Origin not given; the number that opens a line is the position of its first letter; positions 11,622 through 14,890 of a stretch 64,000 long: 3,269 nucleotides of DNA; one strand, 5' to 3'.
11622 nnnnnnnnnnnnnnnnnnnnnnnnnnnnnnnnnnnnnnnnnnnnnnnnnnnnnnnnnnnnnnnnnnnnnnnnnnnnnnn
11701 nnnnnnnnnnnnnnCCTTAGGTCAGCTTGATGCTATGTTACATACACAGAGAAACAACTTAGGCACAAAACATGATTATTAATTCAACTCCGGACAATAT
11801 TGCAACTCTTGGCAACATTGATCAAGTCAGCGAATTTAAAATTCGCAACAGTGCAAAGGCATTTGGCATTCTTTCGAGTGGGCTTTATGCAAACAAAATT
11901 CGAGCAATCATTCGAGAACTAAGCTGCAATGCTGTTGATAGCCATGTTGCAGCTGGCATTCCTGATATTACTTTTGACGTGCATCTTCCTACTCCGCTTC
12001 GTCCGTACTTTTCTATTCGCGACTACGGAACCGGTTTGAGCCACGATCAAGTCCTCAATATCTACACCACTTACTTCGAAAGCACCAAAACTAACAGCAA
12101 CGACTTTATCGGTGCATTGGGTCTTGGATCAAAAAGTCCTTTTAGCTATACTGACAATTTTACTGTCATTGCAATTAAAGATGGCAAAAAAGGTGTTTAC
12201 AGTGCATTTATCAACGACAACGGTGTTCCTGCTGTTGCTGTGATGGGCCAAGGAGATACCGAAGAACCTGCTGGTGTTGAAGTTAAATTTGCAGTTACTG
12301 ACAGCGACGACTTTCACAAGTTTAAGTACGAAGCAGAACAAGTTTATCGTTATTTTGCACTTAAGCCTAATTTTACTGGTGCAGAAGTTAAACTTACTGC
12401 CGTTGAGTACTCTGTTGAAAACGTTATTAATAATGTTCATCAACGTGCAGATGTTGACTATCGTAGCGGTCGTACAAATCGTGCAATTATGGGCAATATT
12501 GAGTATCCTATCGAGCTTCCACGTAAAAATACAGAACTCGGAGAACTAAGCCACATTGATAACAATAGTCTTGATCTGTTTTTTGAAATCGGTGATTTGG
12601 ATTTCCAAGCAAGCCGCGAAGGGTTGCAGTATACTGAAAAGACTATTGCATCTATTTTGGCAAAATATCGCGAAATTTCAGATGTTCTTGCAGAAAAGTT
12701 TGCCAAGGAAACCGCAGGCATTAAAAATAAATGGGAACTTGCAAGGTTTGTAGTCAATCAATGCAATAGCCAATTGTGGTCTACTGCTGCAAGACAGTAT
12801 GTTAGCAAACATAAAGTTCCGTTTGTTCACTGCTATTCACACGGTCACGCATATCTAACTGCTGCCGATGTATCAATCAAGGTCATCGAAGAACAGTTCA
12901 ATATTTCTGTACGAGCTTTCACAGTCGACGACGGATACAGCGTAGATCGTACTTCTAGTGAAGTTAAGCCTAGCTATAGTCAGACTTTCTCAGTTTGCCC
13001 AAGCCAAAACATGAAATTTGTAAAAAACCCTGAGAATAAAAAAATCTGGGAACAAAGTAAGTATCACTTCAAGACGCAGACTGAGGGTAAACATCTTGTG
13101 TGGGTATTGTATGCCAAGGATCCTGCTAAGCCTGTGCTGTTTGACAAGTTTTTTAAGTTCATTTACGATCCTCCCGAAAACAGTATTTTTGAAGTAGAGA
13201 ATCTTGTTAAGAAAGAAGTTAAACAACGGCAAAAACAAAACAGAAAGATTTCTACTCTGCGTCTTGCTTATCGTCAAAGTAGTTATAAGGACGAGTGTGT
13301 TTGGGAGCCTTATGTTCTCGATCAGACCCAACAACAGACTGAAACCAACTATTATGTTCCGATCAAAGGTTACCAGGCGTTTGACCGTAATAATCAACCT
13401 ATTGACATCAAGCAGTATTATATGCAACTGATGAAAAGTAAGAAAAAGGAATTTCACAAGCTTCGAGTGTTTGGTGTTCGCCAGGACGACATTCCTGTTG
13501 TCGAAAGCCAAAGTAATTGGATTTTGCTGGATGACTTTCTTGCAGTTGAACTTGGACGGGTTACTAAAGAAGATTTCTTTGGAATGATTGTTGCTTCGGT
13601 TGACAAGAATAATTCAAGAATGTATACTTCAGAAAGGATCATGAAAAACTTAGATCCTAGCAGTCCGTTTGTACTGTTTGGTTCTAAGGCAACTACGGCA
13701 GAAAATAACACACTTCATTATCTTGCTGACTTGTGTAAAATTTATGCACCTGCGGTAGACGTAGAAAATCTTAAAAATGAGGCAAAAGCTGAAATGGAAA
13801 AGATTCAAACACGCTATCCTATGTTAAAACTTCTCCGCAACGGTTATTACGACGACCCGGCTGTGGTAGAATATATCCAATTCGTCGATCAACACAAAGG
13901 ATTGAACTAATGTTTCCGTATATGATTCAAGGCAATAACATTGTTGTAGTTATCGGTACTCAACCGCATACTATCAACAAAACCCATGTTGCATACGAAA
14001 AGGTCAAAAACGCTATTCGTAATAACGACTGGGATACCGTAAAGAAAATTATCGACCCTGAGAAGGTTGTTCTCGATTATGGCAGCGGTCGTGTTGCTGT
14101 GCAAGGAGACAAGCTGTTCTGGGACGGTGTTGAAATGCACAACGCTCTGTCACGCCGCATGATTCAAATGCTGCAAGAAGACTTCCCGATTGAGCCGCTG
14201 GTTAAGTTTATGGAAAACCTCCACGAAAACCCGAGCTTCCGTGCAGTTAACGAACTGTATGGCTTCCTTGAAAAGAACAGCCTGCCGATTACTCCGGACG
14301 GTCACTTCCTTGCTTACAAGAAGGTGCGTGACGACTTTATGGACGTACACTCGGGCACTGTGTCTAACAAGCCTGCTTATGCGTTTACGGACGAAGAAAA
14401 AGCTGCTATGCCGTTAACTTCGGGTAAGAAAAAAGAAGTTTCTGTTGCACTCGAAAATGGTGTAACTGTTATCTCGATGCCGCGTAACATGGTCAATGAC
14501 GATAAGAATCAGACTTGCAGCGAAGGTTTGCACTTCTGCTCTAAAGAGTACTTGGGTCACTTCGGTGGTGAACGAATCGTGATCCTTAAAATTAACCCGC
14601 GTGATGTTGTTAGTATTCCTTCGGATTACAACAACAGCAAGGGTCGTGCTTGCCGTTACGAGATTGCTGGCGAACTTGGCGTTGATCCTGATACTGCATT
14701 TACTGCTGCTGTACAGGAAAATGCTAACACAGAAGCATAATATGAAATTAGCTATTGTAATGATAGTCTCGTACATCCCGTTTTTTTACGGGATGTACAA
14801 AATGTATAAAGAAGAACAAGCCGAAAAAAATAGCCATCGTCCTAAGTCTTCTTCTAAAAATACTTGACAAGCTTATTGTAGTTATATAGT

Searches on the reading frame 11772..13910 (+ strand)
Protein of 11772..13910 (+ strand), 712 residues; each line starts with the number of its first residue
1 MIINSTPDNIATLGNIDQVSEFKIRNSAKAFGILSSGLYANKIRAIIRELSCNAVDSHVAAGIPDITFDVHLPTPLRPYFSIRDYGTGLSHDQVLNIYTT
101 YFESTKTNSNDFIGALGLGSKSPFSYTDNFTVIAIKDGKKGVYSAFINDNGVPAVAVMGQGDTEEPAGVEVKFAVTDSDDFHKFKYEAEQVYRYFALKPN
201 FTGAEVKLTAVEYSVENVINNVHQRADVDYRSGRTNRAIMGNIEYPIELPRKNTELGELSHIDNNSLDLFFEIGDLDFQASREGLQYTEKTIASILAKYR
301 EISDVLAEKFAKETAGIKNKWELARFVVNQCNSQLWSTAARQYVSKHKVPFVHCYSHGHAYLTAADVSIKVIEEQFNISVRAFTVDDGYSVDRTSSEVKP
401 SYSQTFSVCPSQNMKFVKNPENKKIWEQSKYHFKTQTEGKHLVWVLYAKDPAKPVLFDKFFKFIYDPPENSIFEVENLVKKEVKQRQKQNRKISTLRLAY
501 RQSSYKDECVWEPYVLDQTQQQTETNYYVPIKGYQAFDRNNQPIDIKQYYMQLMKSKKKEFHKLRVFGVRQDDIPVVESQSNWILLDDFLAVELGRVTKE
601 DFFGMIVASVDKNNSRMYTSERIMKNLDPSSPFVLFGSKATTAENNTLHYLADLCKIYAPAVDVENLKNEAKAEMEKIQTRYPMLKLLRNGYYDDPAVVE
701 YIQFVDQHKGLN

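Call 20: search_protein_families(library=phrogs, proteins=[window:11772-13910:+], max_evalue=0.00001)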
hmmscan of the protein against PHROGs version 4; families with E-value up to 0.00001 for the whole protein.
window:11772-13910:+ (712 aa): 7 families
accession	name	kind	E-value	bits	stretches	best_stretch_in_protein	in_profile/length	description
phrog_612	-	lysis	2.9e-126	424.5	1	1-706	1-720/725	RIIA lysis inhibitor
phrog_609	-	lysis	2.8e-64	218.6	1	21-323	23-319/1055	RIIB lysis inhibitor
phrog_30832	-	lysis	6e-64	217.9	1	10-330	10-336/735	RIIA lysis inhibitor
phrog_3661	-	lysis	9.2e-60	204.1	2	97-384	175-470/917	RIIA lysis inhibitor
phrog_2979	-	lysis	1.5e-50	173.8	1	11-320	13-327/846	RIIA lysis inhibitor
phrog_24904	-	lysis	9.7e-37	127.9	1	22-309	22-297/695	RIIA lysis inhibitor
phrog_38678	-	lysis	1.8e-23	83.8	1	32-183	39-193/805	RIIA lysis inhibitor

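Call 21: search_dna_similar(query=window:11772-13910:+, collection=phages, mode=protein, max_rows=15)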
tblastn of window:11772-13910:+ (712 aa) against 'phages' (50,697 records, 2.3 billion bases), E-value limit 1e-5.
Records with a match: 2926; places in all: 2936; records where one place covers at least 80% of the query: 0.
Best place of each record, by identity: <60% 2926.
By first word of the organism name: Escherichia 932; Klebsiella 378; Salmonella 288; Vibrio 178; Pseudomonas 118; Shigella 118; Streptomyces 93; Aeromonas 81; Acinetobacter 73; Erwinia 64; and 74 more.
By host as written in the record: - 378; Escherichia coli 367; Klebsiella pneumoniae 130; Escherichia coli O157:H7 54; Pseudomonas aeruginosa 42; Escherichia coli K-12 MG1655 41; Salmonella enterica 38; Streptomyces griseus ATCC 10137 32; and 691 more.
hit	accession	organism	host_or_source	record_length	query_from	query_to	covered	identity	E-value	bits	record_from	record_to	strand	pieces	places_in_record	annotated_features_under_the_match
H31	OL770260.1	Acinetobacter phage AB-Navy71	Acinetobacter baumannii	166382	13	491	67%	32.0%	7e-42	170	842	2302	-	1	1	rIIA protector from prophage-induced early lysis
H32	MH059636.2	Erwinia phage Cronus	Erwinia amylovora DSM17948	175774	2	392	55%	38.5%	3e-58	220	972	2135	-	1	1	rIIA lysis inhibitor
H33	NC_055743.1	Erwinia phage Cronus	Erwinia amylovora DSM17948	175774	2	392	55%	38.5%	3e-58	220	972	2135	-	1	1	RIIA lysis inhibitor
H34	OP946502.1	Acinetobacter phage vB_AbaM_DLP2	Acinetobacter baumannii AB5075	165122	13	491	67%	31.4%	2e-40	166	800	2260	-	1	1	rIIA protein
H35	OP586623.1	Erwinia phage IT22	Erwinia amylovora PGL Z1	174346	2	392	55%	38.4%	4e-57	217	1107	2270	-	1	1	rIIA: protein rIIA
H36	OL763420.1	Acinetobacter phage PhaR5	Acinetobacter baumannii R5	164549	13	491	67%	31.2%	1e-39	164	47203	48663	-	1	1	putative rIIA protector from prophage-induced early lysis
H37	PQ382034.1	Acinetobacter phage vB_AbaSI_3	Acinetobacter baumannii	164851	13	491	67%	31.2%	1e-39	164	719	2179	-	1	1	hypothetical protein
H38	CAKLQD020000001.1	Acinetobacter phage MD-2021a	not known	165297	13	491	67%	31.2%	1e-39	164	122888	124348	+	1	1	Molecular chaperone, HSP90 family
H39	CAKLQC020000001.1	Acinetobacter phage MD-2021a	not known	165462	13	491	67%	31.2%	1e-39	164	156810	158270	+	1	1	Molecular chaperone, HSP90 family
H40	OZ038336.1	Acinetobacter phage vB_AbaM_PhT2-v2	-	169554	13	491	67%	31.2%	1e-39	163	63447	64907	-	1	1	RIIA lysis inhibitor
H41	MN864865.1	Acinetobacter phage vB_AbaM_PhT2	Acinetobacter baumannii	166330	13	491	67%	31.2%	2e-39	163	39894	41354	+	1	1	rIIA: protector from prophage-induced early lysis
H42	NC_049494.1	Acinetobacter phage vB_AbaM_PhT2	Acinetobacter baumannii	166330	13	491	67%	31.2%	2e-39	163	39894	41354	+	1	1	rIIA: RIIA lysis inhibitor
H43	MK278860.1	Acinetobacter phage AbTZA1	Acinetobacter baumannii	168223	13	490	67%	31.2%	2e-39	163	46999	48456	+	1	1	hypothetical protein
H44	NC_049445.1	Acinetobacter phage AbTZA1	Acinetobacter baumannii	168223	13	490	67%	31.2%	2e-39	163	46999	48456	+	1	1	RIIA lysis inhibitor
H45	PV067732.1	Acinetobacter phage vB_AbaS-Bhz15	Acinetobacter baumannii DSM 25645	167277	13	491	67%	31.0%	2e-39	163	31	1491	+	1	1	RIIA lysis inhibitor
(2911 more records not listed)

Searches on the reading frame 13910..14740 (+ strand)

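Call 20: search_protein_families(library=phrogs, proteins=[window:13910-14740:+], max_evalue=0.00001)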
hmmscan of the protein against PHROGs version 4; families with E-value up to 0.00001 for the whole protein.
window:13910-14740:+ (276 aa): 5 families
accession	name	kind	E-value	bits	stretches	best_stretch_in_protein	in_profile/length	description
phrog_609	-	lysis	7.3e-71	240.4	1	3-255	818-1043/1055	RIIB lysis inhibitor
phrog_3803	-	lysis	7.9e-52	178.1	2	4-156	281-438/530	RIIB lysis inhibitor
phrog_11221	-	lysis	9e-47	161.4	2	30-155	35-163/543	RIIB lysis inhibitor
phrog_36818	-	lysis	7.8e-40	137.2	2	185-255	71-144/163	RIIB lysis inhibitor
phrog_2886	-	lysis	1.7e-27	97.6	2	187-257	264-333/552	RIIB lysis inhibitor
